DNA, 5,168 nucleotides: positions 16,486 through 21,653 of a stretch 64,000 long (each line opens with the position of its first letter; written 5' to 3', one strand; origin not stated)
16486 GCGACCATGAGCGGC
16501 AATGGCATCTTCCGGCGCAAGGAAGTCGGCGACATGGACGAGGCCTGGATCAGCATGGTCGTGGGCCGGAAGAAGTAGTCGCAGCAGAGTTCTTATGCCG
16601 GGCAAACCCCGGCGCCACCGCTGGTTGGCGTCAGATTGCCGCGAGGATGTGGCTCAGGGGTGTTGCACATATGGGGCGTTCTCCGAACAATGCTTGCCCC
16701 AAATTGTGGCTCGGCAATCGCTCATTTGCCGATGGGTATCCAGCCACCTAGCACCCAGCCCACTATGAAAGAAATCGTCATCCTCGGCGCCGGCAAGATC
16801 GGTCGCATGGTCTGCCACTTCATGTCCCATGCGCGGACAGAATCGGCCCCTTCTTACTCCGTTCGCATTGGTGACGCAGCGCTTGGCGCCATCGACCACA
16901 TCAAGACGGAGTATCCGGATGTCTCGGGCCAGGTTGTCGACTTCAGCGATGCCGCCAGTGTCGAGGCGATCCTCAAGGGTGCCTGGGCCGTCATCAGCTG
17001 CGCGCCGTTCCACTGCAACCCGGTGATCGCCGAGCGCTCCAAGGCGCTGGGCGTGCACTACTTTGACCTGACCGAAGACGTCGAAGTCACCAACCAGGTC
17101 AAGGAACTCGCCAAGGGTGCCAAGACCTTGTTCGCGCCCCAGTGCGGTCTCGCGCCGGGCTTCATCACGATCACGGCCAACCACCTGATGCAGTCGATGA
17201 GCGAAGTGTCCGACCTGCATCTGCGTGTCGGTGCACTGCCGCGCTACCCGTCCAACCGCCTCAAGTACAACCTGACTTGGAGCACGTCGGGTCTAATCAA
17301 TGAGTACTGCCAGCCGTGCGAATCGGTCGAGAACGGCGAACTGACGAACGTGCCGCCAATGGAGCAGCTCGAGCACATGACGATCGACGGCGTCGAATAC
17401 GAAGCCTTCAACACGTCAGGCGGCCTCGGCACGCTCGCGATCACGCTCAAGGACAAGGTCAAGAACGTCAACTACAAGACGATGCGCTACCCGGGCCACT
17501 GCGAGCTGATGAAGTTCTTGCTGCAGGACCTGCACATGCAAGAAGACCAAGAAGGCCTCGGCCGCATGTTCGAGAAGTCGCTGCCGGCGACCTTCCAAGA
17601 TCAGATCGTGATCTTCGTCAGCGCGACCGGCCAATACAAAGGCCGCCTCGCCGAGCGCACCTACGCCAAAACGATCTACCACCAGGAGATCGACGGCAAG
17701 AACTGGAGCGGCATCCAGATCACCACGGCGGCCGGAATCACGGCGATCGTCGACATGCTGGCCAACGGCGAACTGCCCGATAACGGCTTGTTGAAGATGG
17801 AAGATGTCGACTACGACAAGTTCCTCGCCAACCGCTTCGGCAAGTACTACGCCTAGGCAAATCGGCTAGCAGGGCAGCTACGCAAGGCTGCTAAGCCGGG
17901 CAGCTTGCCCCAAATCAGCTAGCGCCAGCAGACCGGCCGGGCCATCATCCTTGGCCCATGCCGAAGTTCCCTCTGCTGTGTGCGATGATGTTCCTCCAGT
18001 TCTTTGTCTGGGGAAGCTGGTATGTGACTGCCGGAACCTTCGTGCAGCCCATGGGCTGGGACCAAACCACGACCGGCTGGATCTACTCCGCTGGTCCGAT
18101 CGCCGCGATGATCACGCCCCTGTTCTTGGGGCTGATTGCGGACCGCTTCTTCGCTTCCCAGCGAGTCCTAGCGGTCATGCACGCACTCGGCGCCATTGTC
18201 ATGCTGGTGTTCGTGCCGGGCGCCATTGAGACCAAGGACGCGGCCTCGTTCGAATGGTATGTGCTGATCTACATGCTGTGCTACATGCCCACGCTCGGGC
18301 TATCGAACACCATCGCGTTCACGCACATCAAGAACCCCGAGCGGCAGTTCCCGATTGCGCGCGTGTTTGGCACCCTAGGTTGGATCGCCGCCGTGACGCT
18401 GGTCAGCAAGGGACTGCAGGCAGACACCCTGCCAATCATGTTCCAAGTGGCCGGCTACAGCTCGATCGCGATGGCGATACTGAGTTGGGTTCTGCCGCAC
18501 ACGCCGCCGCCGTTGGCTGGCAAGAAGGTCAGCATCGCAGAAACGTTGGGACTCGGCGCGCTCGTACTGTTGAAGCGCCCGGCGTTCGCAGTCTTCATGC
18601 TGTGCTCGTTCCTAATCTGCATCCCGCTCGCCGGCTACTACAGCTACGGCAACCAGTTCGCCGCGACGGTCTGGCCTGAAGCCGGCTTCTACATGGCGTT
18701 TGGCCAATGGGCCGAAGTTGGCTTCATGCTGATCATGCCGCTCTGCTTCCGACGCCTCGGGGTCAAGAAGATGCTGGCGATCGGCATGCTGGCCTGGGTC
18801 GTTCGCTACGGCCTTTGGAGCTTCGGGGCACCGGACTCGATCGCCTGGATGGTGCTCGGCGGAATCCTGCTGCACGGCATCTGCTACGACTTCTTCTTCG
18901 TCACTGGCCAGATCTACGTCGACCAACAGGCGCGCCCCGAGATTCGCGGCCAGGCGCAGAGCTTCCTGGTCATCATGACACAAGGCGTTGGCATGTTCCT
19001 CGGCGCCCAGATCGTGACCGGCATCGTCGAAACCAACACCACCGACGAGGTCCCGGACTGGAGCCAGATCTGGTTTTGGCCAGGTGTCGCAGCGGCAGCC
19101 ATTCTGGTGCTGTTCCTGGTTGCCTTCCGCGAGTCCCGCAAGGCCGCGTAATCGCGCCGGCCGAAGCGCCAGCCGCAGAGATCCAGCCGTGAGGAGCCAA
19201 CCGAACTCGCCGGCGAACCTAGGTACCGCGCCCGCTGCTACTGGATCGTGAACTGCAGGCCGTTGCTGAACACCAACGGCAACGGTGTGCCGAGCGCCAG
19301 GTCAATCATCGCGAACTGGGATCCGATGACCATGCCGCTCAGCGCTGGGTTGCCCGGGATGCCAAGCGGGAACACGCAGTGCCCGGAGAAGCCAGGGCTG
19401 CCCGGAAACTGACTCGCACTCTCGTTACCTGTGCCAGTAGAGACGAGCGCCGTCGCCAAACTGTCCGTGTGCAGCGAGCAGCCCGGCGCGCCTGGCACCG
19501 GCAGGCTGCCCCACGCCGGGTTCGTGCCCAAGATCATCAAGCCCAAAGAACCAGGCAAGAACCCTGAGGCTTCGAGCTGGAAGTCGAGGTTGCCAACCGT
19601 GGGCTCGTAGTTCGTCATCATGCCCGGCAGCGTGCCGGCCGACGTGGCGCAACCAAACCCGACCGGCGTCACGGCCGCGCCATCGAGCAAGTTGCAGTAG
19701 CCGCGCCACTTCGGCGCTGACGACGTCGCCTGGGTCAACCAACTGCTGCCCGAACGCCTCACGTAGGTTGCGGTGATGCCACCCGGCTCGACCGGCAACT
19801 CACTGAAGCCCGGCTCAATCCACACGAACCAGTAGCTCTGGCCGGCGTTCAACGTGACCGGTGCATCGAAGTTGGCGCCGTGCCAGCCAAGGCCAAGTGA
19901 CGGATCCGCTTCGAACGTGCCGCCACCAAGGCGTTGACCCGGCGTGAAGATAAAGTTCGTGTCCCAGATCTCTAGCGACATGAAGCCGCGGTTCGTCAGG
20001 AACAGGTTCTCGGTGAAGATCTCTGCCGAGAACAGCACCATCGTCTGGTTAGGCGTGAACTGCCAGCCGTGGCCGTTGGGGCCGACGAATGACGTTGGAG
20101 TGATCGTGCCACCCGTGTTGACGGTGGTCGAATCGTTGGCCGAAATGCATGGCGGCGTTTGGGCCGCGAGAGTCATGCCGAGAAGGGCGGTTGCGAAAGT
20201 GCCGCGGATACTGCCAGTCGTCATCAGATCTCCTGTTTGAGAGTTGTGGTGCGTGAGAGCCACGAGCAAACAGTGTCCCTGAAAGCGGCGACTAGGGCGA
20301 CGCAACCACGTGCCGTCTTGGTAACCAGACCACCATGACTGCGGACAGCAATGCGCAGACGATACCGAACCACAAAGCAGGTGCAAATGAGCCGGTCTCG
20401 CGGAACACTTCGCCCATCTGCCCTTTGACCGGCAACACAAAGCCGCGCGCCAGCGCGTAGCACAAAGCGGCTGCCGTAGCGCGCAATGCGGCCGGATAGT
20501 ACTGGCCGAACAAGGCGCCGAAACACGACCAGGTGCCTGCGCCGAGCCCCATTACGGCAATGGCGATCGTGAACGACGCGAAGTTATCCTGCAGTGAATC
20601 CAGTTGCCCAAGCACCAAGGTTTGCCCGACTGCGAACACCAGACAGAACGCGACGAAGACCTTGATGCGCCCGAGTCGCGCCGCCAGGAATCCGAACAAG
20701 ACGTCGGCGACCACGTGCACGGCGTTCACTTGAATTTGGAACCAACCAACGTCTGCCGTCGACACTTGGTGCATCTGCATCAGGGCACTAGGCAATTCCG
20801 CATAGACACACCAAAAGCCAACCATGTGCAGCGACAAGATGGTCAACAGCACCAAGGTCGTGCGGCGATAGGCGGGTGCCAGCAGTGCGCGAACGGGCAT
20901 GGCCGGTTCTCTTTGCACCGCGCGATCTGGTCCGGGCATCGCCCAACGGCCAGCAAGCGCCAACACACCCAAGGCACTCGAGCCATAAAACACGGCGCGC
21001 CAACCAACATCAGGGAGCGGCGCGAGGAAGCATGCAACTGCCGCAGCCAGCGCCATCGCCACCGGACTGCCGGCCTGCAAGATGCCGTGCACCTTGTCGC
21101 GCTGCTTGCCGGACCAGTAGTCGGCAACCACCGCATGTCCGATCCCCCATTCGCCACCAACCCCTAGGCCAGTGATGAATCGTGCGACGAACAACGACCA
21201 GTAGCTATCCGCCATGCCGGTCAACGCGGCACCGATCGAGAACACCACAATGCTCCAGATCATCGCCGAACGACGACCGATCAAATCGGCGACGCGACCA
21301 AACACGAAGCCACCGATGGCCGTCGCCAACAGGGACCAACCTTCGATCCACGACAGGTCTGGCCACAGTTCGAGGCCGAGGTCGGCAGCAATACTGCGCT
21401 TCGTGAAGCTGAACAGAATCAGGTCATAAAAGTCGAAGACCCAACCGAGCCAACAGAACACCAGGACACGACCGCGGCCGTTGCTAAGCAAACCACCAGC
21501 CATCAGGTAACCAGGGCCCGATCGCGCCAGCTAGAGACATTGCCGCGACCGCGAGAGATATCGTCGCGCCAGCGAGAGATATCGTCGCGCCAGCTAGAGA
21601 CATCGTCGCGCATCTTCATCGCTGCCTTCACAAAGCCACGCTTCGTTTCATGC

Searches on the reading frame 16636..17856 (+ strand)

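Call 37: search_protein_families(library=pfam, proteins=[window:16636-17856:+], max_evalue=0.00001)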
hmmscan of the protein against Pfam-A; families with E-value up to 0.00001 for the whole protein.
window:16636-17856:+ (406 aa): 2 families
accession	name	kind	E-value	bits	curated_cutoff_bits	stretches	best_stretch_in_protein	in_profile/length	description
PF16653.10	Sacchrp_dh_C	-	6.9e-22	79.3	31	1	171-395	1-250/265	Saccharopine dehydrogenase C-terminal domain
PF03435.24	Sacchrp_dh_NADP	-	2.1e-10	41.5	25.1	1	47-162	1-121/129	Saccharopine dehydrogenase NADP binding domain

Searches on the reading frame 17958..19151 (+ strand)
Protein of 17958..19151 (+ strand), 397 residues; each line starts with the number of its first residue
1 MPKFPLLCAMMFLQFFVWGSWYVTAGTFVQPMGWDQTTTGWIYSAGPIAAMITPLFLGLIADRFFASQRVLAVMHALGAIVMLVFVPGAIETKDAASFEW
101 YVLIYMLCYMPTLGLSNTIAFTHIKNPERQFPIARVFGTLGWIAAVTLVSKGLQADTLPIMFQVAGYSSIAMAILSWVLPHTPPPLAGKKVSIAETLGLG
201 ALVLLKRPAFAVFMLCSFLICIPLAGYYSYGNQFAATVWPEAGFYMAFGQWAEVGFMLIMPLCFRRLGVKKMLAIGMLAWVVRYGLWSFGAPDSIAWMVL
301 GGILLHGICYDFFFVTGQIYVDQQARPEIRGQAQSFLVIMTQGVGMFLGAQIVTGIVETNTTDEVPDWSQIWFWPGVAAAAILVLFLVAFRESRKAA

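Call 38: search_protein_families(library=pfam, proteins=[window:17958-19151:+], max_evalue=0.00001)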
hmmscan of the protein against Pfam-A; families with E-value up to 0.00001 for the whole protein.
window:17958-19151:+ (397 aa): 3 families
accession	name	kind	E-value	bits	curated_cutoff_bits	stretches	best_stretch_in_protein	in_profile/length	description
PF03825.22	Nuc_H_symport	-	1.6e-100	337.4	25.9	1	7-394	7-399/400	Nucleoside H+ symporter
PF12832.13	MFS_1_like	-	1.6e-27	97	25.2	1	9-352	6-357/373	MFS_1 like family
PF07690.21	MFS_1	-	1.7e-19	70.4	33.4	2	10-350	4-347/347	Major Facilitator Superfamily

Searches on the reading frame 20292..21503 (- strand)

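Call 38: search_protein_families(library=pfam, proteins=[window:20292-21503:-], max_evalue=0.00001)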
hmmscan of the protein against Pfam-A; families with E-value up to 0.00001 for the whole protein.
window:20292-21503:- (403 aa): 2 families
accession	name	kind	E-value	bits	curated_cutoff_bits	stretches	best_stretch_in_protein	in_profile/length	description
PF07690.21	MFS_1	-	5.3e-33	114.8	33.4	2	34-248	18-235/347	Major Facilitator Superfamily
PF00083.30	Sugar_tr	-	6.4e-20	71.9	22.3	1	50-190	48-192/452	Sugar (and other) transporter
